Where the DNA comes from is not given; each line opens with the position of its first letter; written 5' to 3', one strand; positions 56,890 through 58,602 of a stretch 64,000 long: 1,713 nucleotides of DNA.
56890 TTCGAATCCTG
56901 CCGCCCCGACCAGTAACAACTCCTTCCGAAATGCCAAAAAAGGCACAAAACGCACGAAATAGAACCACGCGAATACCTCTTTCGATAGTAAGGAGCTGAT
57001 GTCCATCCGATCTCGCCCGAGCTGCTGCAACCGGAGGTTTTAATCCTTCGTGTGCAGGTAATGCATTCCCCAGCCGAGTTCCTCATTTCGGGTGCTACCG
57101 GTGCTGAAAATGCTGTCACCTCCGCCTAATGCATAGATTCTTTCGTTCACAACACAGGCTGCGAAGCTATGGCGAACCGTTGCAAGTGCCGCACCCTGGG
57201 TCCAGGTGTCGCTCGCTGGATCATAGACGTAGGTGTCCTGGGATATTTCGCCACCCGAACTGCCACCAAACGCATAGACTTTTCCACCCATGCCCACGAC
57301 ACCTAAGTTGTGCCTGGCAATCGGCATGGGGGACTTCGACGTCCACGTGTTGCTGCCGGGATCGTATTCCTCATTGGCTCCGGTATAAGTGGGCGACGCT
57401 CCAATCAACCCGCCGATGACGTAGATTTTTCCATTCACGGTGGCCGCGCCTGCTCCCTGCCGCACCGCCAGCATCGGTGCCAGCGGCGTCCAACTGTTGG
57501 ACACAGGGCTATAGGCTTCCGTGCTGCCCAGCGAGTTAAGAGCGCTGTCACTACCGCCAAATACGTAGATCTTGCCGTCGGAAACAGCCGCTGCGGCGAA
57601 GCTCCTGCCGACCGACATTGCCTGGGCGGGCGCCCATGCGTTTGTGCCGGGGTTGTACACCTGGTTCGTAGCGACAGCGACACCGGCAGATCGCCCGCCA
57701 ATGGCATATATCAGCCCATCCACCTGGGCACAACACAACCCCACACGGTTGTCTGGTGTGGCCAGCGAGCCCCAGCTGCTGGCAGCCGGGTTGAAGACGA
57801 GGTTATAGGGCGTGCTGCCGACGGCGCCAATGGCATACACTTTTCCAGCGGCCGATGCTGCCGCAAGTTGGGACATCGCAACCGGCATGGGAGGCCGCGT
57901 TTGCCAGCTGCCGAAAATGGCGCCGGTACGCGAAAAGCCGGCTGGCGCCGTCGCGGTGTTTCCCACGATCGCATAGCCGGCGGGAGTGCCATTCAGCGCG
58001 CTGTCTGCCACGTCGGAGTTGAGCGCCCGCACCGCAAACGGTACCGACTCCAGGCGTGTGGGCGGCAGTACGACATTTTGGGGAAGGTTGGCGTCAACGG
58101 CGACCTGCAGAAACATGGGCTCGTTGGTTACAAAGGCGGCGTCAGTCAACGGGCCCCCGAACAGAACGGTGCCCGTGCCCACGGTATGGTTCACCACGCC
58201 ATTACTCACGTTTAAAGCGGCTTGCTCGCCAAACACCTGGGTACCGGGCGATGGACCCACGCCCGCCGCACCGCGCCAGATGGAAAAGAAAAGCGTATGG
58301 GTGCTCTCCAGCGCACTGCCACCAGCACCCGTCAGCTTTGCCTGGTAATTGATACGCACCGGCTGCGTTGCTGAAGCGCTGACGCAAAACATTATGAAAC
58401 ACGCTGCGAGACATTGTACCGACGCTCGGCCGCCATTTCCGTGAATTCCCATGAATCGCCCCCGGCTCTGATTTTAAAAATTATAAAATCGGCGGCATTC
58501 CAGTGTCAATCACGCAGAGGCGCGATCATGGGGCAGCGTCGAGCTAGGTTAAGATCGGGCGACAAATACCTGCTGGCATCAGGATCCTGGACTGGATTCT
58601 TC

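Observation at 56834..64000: Region downstream of tRNA-Pro has island-like character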

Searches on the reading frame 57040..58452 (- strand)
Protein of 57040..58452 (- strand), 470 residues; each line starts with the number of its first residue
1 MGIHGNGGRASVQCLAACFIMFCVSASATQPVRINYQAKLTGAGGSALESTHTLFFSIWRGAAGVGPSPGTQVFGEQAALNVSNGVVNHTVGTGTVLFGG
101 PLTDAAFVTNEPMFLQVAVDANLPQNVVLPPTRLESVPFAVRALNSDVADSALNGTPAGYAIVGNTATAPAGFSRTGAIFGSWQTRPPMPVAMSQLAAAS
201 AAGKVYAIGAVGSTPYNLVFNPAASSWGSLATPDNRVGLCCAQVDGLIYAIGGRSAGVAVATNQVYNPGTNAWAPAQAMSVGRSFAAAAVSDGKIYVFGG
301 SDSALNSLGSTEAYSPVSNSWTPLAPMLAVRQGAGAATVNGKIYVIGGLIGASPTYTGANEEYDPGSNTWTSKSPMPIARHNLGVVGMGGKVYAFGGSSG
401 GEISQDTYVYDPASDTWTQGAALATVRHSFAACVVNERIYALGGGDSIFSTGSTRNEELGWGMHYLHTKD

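Call 9: search_protein_families(library=pfam, proteins=[window:57040-58452:-], max_evalue=0.01)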
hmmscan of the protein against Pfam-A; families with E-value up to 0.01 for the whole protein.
window:57040-58452:- (470 aa): 11 families
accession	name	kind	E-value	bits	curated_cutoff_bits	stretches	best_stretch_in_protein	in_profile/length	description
PF01344.31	Kelch_1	-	2.1e-56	187.4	20.1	5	283-327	2-45/46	Kelch motif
PF25210.1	Kelch_FKB95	-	4.9e-34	118.6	70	4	242-324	39-123/268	FKB95, Kelch-repeats domain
PF13964.12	Kelch_6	-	8.5e-34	114.9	25.3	4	283-327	2-46/50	Kelch motif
PF07646.21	Kelch_2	-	3.4e-30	102.9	21.3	3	380-422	2-46/48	Kelch motif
PF24681.1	Kelch_KLHDC2_KLHL20_DRC7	-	1.8e-25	90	50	2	331-446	51-174/221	KLHDC2/KLHL20/DRC7 Kelch-repeats domain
PF13418.12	Kelch_4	-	3.7e-21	75.2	21.6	2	285-327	5-47/49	Galactose oxidase, central domain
PF13415.12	Kelch_3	-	1.3e-19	70.3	22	2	389-434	1-47/48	Galactose oxidase, central domain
PF24981.1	Beta-prop_ATRN-LZTR1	-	2.1e-15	57.2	50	2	239-350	95-221/289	Attractin/LZTR1 beta-propeller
PF24996.1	NANM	-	5.1e-15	55.6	45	2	282-349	53-125/350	N-acetylneuraminate epimerase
PF13854.13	Kelch_HCF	-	0.00059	19.6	113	0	231-445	13-258/345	Host cell factor, Kelch-repeats domain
PF13540.12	RCC1_2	-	0.004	17.4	22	0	279-302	4-27/30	Regulator of chromosome condensation (RCC1) repeat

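Call 24: find_encoding_contigs(protein=window:57040-58452:-, flank=10000, max_places=10)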
Protein window:57040-58452:- (470 aa): 1 contig read that carries it; 1 place shown.
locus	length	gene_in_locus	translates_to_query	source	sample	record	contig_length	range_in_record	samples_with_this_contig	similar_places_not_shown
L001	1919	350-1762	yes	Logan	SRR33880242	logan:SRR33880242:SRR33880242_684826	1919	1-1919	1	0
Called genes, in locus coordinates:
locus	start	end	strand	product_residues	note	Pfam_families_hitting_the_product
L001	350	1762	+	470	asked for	PF24681:Kelch_KLHDC2_KLHL20_DRC7, PF01344:Kelch_1, PF25210:Kelch_FKB95, PF13964:Beta-prop_Calicin, PF01344:Kelch_1, PF13415:Beta-prop_FBX42, PF13964:Beta-prop_Calicin, PF01344:Kelch_1, +8 more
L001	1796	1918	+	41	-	?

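Call 48: find_homologous_proteins(query=window:57040-58452:-)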
Query window:57040-58452:- (470 aa): 1404 proteins with E <= 0.001 among 8000 candidates; the best 120 are listed.
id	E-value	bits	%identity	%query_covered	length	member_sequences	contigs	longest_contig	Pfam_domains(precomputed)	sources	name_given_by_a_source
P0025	1.0e-293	992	100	96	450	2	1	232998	PF24996.1,PF07646.22,PF13964.13,PF24681.2,PF13415.13,PF24981.2,PF01344.32,PF25210.2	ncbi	ncbi:MAG: Kelch repeat-containing protein [Candidatus Sumerlaeaceae bacterium]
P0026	8.9e-126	439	41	58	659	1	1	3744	PF07646.22,PF13418.13,PF24681.2,PF13415.13,PF24981.2,PF01344.32,PF25210.2,PF24996.1,PF07250.18,PF13964.13,PF13854.13,PF02001.22,PF07734.19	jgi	jgi:N-acetylneuraminic acid mutarotase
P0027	1.6e-108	382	45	98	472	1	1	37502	PF24996.1,PF07646.22,PF13964.13,PF24681.2,PF13415.13,PF24981.2,PF01344.32,PF25210.2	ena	-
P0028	5.3e-106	374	46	97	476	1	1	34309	PF24996.1,PF07646.22,PF13964.13,PF24681.2,PF13854.13,PF13415.13,PF24981.2,PF01344.32,PF25210.2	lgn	-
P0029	3.8e-103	364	44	98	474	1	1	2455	PF24996.1,PF07646.22,PF13418.13,PF13964.13,PF24681.2,PF13415.13,PF24981.2,PF01344.32,PF25210.2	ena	-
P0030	1.4e-102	362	44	95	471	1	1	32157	PF24996.1,PF07646.22,PF13418.13,PF13964.13,PF24681.2,PF13854.13,PF13415.13,PF24981.2,PF01344.32,PF25210.2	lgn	-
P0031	1.9e-96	342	35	56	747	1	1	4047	PF07646.22,PF13418.13,PF24681.2,PF13415.13,PF24981.2,PF01344.32,PF25210.2,PF24996.1,PF13964.13,PF13854.13,PF25852.1,PF07734.19,PF13860.13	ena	-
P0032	3.7e-96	341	36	56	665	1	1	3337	PF24996.1,PF07646.22,PF13418.13,PF13964.13,PF24681.2,PF13854.13,PF13415.13,PF24981.2,PF01344.32,PF25210.2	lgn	-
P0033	1.2e-95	339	41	97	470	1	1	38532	PF24996.1,PF07646.22,PF13964.13,PF24681.2,PF13415.13,PF24981.2,PF01344.32,PF25210.2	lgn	-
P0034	3.8e-95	338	43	97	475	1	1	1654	PF24996.1,PF07646.22,PF13418.13,PF13964.13,PF24681.2,PF13854.13,PF13415.13,PF24981.2,PF01344.32,PF25210.2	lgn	-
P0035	1.9e-94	335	34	56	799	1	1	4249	PF24996.1,PF07646.22,PF13418.13,PF13964.13,PF24681.2,PF13854.13,PF13415.13,PF18962.8,PF24981.2,PF01344.32,PF25210.2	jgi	-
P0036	6.4e-94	334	42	97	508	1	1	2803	PF24996.1,PF07646.22,PF13964.13,PF24681.2,PF13415.13,PF24981.2,PF01344.32,PF25210.2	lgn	-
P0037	6.4e-94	334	34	58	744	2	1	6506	PF07646.22,PF13418.13,PF24681.2,PF13415.13,PF24981.2,PF01344.32,PF25210.2,PF24996.1,PF13964.13,PF13854.13,PF07734.19,PF13860.13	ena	-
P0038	5.1e-92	327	41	98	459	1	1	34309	PF24996.1,PF07646.22,PF13964.13,PF24681.2,PF13415.13,PF24981.2,PF01344.32,PF25210.2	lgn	-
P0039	9.6e-89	317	42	94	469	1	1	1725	PF24996.1,PF07646.22,PF13964.13,PF24681.2,PF13854.13,PF13415.13,PF24981.2,PF01344.32,PF25210.2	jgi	jgi:N-acetylneuraminic acid mutarotase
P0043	2.0e-84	302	40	93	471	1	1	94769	PF24996.1,PF07646.22,PF13964.13,PF24681.2,PF13854.13,PF13415.13,PF24981.2,PF01344.32,PF25210.2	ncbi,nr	ncbi:MAG: hypothetical protein K1X53_09910 [Candidatus Sumerlaeaceae bacterium]|nr:hypothetical prot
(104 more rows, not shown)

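Call 50: find_encoding_contigs(protein=P0027, flank=10000, max_places=3)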
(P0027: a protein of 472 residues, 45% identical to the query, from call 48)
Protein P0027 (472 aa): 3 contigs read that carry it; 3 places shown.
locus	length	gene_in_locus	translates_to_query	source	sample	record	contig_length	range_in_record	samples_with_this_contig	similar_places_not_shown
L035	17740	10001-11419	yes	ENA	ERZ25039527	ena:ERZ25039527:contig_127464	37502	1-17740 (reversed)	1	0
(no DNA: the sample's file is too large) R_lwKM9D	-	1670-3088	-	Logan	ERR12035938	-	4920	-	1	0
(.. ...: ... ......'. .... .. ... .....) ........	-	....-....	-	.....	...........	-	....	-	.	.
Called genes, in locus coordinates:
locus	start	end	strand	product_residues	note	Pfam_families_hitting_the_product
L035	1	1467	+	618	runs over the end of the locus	PF01926:MMR_HSR1, PF02421:FeoB_N, PF07670:Gate, PF07664:FeoB_C, PF07670:Gate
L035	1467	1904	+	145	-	PF04023:FeoA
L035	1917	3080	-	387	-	PF07885:Ion_trans_2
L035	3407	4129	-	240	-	-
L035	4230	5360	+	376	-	PF07690:MFS_1, PF13646:HEAT_2, PF03130:HEAT_PBS (faint), PF00514:Arm (faint), PF02985:HEAT (faint), PF13646:HEAT_2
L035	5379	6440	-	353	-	PF01208:URO-D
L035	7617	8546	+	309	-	-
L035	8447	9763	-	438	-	PF00756:Esterase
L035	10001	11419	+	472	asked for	PF13964:Beta-prop_Calicin (weak), PF01344:Kelch_1, PF13415:Beta-prop_FBX42, PF24981:Beta-prop_ATRN-LZTR1, PF24681:Kelch_KLHDC2_KLHL20_DRC7, PF01344:Kelch_1, PF01344:Kelch_1, PF01344:Kelch_1, +8 more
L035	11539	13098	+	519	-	PF00657:Lipase_GDSL, PF13472:Lipase_GDSL_2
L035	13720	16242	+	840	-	PF10101:DUF2339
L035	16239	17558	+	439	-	PF13163:DUF3999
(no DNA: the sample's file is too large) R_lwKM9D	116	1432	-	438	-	PF00756:Esterase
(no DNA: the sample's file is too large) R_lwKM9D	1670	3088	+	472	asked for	PF13964:Beta-prop_Calicin (weak), PF01344:Kelch_1, PF13415:Beta-prop_FBX42, PF24981:Beta-prop_ATRN-LZTR1, PF24681:Kelch_KLHDC2_KLHL20_DRC7, PF01344:Kelch_1, PF01344:Kelch_1, PF01344:Kelch_1, +8 more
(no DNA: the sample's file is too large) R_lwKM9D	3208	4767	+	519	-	PF00657:Lipase_GDSL, PF13472:Lipase_GDSL_2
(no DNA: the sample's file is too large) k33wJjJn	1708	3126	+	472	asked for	PF13964:Beta-prop_Calicin (weak), PF01344:Kelch_1, PF13415:Beta-prop_FBX42, PF24981:Beta-prop_ATRN-LZTR1, PF24681:Kelch_KLHDC2_KLHL20_DRC7, PF01344:Kelch_1, PF01344:Kelch_1, PF01344:Kelch_1, +8 more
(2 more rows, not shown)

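Call 51: find_encoding_contigs(protein=P0028, flank=10000, max_places=3)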
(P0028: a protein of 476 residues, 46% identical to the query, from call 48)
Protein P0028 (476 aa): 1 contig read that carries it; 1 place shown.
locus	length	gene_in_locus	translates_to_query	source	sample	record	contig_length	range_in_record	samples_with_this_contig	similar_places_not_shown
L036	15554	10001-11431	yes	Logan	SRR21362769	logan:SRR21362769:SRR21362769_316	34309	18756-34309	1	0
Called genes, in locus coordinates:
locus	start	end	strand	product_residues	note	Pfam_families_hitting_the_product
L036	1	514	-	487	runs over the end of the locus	PF00512:HisKA, PF02518:HATPase_c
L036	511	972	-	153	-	PF13581:HATPase_c_2, PF02518:HATPase_c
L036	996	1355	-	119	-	PF01740:STAS, PF13466:STAS_2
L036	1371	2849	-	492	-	PF01590:GAF, PF13185:GAF_2, PF13492:GAF_3, PF07228:SpoIIE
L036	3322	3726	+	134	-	PF07963:N_methyl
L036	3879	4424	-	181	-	-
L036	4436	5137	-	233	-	PF13489:Methyltransf_23, PF08241:Methyltransf_11, PF08242:Methyltransf_12 (weak), PF13649:Methyltransf_25 (weak)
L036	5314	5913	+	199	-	-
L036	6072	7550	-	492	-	PF06863:DUF1254, PF06742:DUF1214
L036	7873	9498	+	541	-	PF06863:DUF1254, PF06742:DUF1214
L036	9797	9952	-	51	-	-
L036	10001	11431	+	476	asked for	PF13964:Beta-prop_Calicin, PF25210:Kelch_FKB95, PF24981:Beta-prop_ATRN-LZTR1, PF13415:Beta-prop_FBX42, PF24681:Kelch_KLHDC2_KLHL20_DRC7, PF24981:Beta-prop_ATRN-LZTR1, PF13964:Beta-prop_Calicin, PF25210:Kelch_FKB95, +11 more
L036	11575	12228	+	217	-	-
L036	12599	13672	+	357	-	-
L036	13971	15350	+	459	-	PF13964:Beta-prop_Calicin (weak), PF01344:Kelch_1 (weak), PF13415:Beta-prop_FBX42, PF24681:Kelch_KLHDC2_KLHL20_DRC7, PF24981:Beta-prop_ATRN-LZTR1, PF13964:Beta-prop_Calicin, PF01344:Kelch_1, PF07646:Kelch_2 (weak), +2 more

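Call 52: find_encoding_contigs(protein=P0043, flank=10000, max_places=3)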
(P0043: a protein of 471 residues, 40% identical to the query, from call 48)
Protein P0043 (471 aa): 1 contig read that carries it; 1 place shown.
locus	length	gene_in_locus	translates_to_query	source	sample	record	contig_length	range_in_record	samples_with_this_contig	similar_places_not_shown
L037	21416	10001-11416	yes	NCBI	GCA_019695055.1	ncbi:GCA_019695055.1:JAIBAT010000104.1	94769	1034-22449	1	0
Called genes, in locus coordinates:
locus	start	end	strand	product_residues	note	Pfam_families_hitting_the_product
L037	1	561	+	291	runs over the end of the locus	PF00528:BPD_transp_1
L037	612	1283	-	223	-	PF04012:PspA_IM30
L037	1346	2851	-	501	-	PF01145:Band_7, PF15975:Flot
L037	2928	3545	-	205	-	PF25842:NfeD_TM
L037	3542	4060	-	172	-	-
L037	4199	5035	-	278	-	-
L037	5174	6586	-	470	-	PF00128:Alpha-amylase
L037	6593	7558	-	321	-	PF01479:S4, PF00849:PseudoU_synth_2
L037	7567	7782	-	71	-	-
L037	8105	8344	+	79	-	-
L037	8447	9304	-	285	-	-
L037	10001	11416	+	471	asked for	PF13415:Beta-prop_FBX42, PF13964:Beta-prop_Calicin, PF25210:Kelch_FKB95, PF24981:Beta-prop_ATRN-LZTR1, PF24681:Kelch_KLHDC2_KLHL20_DRC7, PF01344:Kelch_1, PF07646:Kelch_2, PF13964:Beta-prop_Calicin, +6 more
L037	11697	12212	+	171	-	-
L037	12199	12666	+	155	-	PF04191:PEMT, PF04140:ICMT (weak)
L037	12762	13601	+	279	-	PF13462:Thioredoxin_4, PF01323:DSBA (weak)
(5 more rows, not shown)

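Call 66: find_related_loci(query=window:57040-58452:-, collection=viral_contigs, flank=5000)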
Query window:57040-58452:- (470 aa) in viral_contigs; peptide patterns used: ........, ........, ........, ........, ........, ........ (x = any residue, [..] = any of these).
1 stretches matched a pattern; 1 encode a relative of the query (tblastn E <= 1e-3); 1 distinct loci.
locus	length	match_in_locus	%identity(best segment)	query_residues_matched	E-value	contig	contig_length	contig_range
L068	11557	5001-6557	27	281-440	2e-7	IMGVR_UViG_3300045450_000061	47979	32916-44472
